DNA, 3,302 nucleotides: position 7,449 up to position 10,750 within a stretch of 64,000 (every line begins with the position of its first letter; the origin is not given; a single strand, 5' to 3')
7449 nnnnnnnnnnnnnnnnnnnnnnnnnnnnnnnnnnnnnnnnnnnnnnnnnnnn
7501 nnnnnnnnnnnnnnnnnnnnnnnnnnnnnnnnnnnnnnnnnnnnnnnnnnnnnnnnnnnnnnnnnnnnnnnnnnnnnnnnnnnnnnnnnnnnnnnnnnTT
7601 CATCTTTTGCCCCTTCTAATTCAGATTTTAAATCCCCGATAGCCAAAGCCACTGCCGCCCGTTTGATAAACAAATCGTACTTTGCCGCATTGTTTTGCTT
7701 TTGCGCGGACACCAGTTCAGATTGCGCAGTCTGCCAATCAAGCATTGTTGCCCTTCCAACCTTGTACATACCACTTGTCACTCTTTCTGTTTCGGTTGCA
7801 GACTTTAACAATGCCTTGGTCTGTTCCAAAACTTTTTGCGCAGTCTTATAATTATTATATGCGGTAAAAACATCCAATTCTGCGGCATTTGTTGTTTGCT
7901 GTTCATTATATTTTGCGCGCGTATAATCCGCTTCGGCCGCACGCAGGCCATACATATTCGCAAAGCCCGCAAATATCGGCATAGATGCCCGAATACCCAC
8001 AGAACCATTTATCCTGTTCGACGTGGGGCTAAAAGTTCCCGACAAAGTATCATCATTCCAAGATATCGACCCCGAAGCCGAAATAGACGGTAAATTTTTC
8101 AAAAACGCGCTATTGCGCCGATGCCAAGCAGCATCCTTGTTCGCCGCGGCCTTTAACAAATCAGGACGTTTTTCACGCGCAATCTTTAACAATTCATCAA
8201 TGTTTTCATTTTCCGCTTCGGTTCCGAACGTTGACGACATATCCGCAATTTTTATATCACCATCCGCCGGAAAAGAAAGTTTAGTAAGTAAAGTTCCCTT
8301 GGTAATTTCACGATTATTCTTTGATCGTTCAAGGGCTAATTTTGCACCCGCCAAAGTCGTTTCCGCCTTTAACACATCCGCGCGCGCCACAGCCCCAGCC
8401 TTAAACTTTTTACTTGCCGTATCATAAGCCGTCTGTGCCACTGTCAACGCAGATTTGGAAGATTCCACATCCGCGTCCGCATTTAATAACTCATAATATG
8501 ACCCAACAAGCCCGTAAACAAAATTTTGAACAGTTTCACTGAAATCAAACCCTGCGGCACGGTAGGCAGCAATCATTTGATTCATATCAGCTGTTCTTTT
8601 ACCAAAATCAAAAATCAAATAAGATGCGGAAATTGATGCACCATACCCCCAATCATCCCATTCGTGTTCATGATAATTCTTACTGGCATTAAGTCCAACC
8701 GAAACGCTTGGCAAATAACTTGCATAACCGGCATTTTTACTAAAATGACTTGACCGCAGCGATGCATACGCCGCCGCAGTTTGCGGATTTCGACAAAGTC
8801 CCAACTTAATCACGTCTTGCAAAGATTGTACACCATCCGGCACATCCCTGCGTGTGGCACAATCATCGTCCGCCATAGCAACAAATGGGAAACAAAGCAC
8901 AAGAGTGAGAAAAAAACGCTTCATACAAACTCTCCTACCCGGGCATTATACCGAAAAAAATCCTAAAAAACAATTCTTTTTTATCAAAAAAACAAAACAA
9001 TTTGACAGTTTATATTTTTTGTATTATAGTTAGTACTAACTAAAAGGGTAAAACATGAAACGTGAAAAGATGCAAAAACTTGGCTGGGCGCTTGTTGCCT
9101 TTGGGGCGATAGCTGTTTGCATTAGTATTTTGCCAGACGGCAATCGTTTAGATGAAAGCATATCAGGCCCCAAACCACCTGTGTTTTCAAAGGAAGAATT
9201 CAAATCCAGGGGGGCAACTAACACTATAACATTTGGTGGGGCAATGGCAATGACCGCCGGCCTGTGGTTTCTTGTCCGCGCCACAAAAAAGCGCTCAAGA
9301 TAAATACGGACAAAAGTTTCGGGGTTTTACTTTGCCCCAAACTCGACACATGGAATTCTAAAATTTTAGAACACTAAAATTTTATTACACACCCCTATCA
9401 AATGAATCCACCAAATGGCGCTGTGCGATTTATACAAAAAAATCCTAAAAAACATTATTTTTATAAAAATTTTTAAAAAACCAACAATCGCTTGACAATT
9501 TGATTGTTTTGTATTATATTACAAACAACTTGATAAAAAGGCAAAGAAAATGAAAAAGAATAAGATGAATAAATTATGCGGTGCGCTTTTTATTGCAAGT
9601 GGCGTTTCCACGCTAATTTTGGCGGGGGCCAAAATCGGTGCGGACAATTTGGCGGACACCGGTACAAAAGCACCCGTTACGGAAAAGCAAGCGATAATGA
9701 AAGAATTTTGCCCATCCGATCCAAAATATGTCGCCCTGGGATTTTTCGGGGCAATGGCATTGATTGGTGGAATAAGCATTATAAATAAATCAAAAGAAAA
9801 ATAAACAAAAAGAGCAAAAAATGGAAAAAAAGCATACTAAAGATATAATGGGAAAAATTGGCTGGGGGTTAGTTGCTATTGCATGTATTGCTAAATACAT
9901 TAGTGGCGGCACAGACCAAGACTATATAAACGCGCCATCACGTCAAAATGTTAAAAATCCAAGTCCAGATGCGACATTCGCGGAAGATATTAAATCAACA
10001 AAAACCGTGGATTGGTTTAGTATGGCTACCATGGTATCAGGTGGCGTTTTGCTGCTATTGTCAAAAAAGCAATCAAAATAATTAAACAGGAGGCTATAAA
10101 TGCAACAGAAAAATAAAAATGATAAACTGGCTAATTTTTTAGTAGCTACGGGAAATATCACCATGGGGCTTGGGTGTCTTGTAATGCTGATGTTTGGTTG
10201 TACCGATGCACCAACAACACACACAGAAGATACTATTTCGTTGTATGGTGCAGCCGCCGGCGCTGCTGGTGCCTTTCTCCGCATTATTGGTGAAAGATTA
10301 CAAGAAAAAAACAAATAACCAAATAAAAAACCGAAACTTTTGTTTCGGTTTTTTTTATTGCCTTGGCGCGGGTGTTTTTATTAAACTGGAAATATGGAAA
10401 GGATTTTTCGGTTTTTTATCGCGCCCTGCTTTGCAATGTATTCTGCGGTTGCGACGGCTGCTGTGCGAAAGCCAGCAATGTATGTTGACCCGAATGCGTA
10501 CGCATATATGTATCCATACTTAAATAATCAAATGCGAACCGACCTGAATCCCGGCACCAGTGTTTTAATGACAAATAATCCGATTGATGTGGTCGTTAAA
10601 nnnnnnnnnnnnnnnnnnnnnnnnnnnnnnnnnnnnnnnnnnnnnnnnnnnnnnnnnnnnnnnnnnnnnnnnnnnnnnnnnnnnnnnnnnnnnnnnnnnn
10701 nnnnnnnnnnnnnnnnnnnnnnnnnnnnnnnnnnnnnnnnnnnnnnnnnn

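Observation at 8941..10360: Tandem array of four small two-helix membrane-protein paralogs with a duplicated consensus promoter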

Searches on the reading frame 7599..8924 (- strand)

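Call 22: search_protein_families(library=pfam, proteins=[window:7599-8924:-], max_evalue=0.01)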
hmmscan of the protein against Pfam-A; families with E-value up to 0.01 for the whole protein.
window:7599-8924:- (442 aa): 1 family
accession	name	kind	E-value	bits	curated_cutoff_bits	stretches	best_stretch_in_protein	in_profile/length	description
PF02321.23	OEP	-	6e-63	212.5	22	2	243-430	2-187/187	Outer membrane efflux protein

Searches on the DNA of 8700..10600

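Call 63: search_rna_families(source=window, start=8700, end=10600, threshold=evalue, max_evalue=1)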
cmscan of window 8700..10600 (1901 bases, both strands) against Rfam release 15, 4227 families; matches with E-value up to 1: 7.
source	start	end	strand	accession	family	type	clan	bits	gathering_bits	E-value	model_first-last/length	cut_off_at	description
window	10317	10417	-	RF02053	STnc430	Gene; sRNA;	-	32.1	47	0.011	1-162/162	no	Enterobacterial sRNA STnc430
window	10261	10365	+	RF00121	MicC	Gene; sRNA;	-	31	90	0.04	1-123/123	no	MicC RNA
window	10319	10389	-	RF02074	STnc240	Gene; sRNA;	-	29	55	0.099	1-77/77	no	Enterobacterial sRNA STnc240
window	10304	10366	+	RF02362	Yfr10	Gene; sRNA;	-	24.2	43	0.96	1-78/78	no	Cyanobacterial functional RNA 10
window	10282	10387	+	RF01407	STnc560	Gene; sRNA;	-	24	55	0.02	1-214/214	no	STnc560 Hfq binding RNA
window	10321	10356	+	RF00126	ryfA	Gene; sRNA;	-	18.1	80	0.072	145-180/296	no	ryfA RNA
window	10196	10355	+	RF04178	BTnc005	Gene; sRNA;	-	17.2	174.8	0.54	1-205/205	no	Bacteroides sRNA BTnc005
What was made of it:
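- Tried and rejected: Rfam gave only sub-threshold hits on the terminator hairpin (call 63).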
